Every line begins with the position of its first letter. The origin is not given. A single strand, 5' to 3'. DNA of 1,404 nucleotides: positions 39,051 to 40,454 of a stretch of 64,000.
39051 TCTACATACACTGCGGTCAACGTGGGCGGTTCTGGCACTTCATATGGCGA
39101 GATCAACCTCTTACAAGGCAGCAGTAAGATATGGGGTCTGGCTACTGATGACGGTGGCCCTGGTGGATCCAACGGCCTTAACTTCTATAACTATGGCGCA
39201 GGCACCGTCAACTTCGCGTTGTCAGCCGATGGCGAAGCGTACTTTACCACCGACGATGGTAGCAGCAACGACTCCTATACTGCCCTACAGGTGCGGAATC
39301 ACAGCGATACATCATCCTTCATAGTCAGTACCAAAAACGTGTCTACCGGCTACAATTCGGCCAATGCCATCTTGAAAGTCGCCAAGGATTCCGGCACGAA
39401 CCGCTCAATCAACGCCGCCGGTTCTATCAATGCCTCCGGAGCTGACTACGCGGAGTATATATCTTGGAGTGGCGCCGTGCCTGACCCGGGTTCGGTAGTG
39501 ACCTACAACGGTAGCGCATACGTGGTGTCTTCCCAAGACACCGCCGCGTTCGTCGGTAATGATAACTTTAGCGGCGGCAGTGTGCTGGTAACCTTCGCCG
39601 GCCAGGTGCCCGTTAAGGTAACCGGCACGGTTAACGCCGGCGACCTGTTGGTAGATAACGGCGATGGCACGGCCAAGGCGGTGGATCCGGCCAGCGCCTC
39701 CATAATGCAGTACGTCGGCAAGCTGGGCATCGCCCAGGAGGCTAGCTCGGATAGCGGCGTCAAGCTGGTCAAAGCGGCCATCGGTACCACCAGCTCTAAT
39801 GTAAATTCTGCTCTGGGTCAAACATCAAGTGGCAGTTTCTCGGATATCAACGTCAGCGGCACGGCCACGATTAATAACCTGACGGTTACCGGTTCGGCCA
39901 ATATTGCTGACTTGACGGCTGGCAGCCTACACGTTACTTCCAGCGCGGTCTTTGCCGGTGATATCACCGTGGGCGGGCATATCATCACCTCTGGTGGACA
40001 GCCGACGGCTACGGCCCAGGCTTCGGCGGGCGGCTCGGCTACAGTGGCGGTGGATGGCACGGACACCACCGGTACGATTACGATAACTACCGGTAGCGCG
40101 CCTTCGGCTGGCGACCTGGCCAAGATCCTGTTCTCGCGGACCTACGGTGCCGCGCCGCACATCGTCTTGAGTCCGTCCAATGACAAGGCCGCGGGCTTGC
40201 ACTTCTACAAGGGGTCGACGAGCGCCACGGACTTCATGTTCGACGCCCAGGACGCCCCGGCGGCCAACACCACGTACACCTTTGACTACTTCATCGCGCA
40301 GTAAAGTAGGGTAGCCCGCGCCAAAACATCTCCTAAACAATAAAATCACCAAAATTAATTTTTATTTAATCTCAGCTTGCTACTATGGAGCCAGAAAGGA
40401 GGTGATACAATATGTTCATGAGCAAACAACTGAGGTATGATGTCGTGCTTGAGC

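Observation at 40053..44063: Array of five copies of the giant gene's last ~250 nt, interleaved with RNase-type cargo genes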

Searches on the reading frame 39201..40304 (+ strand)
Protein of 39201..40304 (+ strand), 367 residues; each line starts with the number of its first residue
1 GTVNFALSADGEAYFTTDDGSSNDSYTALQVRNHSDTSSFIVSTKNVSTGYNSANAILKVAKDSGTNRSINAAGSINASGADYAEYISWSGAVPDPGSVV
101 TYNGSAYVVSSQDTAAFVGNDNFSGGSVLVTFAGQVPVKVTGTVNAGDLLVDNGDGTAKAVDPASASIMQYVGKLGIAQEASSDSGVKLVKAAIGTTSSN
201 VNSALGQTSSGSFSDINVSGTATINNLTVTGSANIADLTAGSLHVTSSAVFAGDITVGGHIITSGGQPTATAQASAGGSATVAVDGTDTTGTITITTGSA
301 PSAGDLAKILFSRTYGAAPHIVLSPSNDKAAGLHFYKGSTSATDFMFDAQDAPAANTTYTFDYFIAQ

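Call 10: search_protein_families(library=pfam, proteins=[window:39201-40304:+], max_evalue=0.01)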
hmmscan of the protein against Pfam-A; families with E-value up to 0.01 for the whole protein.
window:39201-40304:+ (367 aa): 1 family
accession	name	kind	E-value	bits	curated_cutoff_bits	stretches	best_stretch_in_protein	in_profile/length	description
PF11962.13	Peptidase_G2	-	0.0016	18.3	25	0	45-108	16-77/228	Peptidase_G2, IMC autoproteolytic cleavage domain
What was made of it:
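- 26442..40304 (+): Giant ORF of 4620 aa. It has an N-terminal Zn-ribbon-like segment and a TM helix, then long repeats, a tailspike-like region and a C-terminal 83-aa tail domain. Weak Peptidase_G2/IMC hit near the C-terminus (call 10).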
